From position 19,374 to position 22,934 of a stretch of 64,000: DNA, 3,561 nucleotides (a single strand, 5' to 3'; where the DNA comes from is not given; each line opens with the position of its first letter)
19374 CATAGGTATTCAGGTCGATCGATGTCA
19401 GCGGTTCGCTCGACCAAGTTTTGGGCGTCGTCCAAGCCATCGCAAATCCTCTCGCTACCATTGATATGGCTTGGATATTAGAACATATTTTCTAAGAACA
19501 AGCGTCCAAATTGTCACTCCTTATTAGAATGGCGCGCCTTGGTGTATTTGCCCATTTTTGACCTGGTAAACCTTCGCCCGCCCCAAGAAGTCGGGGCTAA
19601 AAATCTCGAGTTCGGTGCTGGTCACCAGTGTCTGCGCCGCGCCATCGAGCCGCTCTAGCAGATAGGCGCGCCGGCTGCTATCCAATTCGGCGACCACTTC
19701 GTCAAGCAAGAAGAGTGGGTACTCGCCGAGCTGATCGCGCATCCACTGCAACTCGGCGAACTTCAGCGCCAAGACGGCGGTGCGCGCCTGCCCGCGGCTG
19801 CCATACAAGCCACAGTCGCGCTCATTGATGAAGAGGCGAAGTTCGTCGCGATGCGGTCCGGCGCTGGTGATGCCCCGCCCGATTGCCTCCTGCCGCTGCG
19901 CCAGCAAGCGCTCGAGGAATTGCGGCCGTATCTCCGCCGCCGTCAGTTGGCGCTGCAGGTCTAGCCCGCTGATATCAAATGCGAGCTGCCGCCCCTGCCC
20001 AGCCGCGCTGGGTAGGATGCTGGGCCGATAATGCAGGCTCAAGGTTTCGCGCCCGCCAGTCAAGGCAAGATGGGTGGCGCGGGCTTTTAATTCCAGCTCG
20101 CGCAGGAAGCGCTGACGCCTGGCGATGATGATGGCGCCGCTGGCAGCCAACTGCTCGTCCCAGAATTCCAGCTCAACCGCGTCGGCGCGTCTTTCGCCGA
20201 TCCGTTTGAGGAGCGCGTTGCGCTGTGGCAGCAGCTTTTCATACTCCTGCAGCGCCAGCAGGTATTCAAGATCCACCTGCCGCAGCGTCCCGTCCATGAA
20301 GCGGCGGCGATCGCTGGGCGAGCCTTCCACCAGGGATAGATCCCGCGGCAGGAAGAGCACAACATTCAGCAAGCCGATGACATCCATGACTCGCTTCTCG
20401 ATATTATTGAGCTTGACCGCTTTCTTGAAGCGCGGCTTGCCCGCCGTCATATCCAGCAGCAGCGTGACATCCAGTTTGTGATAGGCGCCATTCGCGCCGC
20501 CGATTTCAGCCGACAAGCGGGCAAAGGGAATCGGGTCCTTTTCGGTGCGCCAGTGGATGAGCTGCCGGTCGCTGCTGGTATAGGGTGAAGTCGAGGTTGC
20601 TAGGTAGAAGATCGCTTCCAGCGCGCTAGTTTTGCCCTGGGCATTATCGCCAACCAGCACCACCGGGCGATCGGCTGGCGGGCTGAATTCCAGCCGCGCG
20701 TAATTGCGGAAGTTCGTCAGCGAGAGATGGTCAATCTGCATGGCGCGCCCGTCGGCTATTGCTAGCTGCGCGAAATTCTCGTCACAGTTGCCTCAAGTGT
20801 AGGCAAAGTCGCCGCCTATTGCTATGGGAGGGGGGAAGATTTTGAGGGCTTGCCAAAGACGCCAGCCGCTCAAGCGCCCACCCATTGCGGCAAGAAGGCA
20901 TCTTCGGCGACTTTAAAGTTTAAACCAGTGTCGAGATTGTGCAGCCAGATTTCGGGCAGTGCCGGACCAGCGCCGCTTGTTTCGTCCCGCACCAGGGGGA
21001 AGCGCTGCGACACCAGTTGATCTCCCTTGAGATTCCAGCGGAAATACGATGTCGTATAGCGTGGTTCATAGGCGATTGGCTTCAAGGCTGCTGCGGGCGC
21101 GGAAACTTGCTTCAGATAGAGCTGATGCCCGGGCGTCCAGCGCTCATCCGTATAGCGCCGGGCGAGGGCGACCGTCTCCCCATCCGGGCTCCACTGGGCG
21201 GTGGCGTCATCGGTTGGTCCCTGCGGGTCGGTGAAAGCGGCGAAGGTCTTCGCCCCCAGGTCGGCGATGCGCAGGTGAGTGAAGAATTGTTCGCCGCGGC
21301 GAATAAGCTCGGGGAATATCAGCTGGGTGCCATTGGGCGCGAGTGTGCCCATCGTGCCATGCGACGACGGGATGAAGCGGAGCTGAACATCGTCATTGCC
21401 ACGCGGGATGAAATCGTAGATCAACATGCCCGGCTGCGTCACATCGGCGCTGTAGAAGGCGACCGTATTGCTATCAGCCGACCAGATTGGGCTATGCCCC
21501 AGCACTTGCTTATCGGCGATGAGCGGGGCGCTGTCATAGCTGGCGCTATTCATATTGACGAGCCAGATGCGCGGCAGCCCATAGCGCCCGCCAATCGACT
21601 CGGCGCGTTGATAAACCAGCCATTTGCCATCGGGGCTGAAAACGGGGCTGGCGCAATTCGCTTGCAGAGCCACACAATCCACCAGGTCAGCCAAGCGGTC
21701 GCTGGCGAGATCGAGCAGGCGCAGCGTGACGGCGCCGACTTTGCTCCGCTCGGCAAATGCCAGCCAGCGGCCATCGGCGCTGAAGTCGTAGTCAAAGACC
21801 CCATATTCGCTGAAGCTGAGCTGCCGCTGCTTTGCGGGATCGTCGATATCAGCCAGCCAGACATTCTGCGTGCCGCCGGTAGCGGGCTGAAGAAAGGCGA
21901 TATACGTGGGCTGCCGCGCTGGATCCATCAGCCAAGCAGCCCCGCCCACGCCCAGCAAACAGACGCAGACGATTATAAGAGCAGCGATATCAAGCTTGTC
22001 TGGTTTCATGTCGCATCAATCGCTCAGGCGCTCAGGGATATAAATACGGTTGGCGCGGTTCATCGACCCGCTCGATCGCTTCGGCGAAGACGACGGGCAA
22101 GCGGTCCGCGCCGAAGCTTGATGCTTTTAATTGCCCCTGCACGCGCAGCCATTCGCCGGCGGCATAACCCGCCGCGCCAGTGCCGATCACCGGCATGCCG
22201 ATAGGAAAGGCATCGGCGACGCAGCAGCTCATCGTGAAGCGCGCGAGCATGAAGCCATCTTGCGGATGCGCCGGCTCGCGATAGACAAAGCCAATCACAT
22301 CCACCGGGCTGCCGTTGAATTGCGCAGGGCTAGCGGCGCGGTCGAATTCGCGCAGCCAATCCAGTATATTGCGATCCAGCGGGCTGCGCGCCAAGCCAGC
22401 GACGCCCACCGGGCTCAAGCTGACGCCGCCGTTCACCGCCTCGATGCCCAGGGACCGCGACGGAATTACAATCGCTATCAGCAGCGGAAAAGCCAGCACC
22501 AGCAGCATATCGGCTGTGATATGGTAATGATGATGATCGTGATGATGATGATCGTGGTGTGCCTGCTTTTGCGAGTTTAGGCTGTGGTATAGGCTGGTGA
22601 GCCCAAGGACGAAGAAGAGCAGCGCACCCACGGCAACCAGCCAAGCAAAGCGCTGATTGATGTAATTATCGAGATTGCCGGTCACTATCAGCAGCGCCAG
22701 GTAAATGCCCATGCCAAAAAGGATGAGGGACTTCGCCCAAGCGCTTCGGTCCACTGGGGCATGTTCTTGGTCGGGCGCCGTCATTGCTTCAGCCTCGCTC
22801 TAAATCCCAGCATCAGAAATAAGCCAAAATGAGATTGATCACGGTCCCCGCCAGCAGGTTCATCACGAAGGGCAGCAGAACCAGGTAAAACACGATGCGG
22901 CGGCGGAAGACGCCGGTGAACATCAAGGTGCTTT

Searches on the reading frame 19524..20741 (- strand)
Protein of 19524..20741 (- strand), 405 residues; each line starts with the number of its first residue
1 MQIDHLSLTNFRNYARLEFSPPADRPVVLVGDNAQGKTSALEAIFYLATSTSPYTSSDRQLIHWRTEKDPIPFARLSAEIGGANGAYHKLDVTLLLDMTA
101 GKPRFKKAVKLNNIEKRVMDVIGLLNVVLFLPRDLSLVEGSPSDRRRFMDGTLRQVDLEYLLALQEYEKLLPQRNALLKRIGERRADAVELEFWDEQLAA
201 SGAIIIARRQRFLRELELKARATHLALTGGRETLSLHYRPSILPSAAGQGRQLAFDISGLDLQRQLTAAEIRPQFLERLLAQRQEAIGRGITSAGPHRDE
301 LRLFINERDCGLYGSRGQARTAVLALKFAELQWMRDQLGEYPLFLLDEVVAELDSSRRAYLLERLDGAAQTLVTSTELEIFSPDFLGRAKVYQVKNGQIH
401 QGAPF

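Call 59: search_protein_families(library=pfam, proteins=[window:19524-20741:-])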
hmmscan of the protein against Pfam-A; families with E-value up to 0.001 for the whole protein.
window:19524-20741:- (405 aa): 4 families
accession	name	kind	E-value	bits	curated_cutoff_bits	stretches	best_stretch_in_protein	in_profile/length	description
PF02463.25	SMC_N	-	1e-17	64.7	40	1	3-382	2-203/220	RecF/RecN/SMC N terminal domain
PF13476.12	AAA_23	-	5e-07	31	27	1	6-66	2-56/201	AAA domain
PF13175.12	AAA_15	-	7.4e-07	29.6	32.1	1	1-55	1-54/374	AAA ATPase domain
PF13304.12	AAA_21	-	0.00022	21.8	27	0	28-50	3-25/304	AAA domain, putative AbiEii toxin, Type IV TA system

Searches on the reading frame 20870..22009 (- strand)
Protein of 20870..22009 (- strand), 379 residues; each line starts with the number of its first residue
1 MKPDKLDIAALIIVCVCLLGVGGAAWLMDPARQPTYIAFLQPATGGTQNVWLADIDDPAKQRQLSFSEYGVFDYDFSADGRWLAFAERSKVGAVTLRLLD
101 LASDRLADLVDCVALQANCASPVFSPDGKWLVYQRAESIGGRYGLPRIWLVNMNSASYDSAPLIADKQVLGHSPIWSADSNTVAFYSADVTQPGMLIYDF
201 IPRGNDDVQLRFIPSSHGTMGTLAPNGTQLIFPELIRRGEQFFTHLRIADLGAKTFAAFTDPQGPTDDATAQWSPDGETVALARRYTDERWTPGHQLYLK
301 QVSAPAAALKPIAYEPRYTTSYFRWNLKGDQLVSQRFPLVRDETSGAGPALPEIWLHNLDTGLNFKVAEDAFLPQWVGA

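Call 59: search_protein_families(library=pfam, proteins=[window:20870-22009:-])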
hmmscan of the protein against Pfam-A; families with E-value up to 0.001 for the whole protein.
window:20870-22009:- (379 aa): 3 families
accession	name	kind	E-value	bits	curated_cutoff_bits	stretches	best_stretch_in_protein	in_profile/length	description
PF07676.18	PD40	-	3.8e-11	43.1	20.9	0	121-144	13-35/38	WD40-like Beta Propeller Repeat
PF25168.1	Beta-prop_WDR36-Utp21_2nd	-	2.7e-06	27.4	84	1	50-140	222-305/335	WDR36/Utp21 second beta-propeller domain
PF25174.1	Beta-prop_THOC3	-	0.00032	20.2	305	0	45-133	189-271/272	THOC3 beta-propeller domain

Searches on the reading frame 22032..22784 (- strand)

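Call 59: search_protein_families(library=pfam, proteins=[window:22032-22784:-])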
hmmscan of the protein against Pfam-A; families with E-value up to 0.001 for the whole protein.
window:22032-22784:- (250 aa): 2 families
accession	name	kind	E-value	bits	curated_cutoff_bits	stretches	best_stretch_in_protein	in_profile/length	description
PF21537.2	DUF1980_C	-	3e-23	82.5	25.9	1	141-250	32-141/141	DUF1980 C-terminal domain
PF09323.15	DUF1980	-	9e-17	61.9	25.9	1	19-115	3-102/110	DUF1980 N-terminal domain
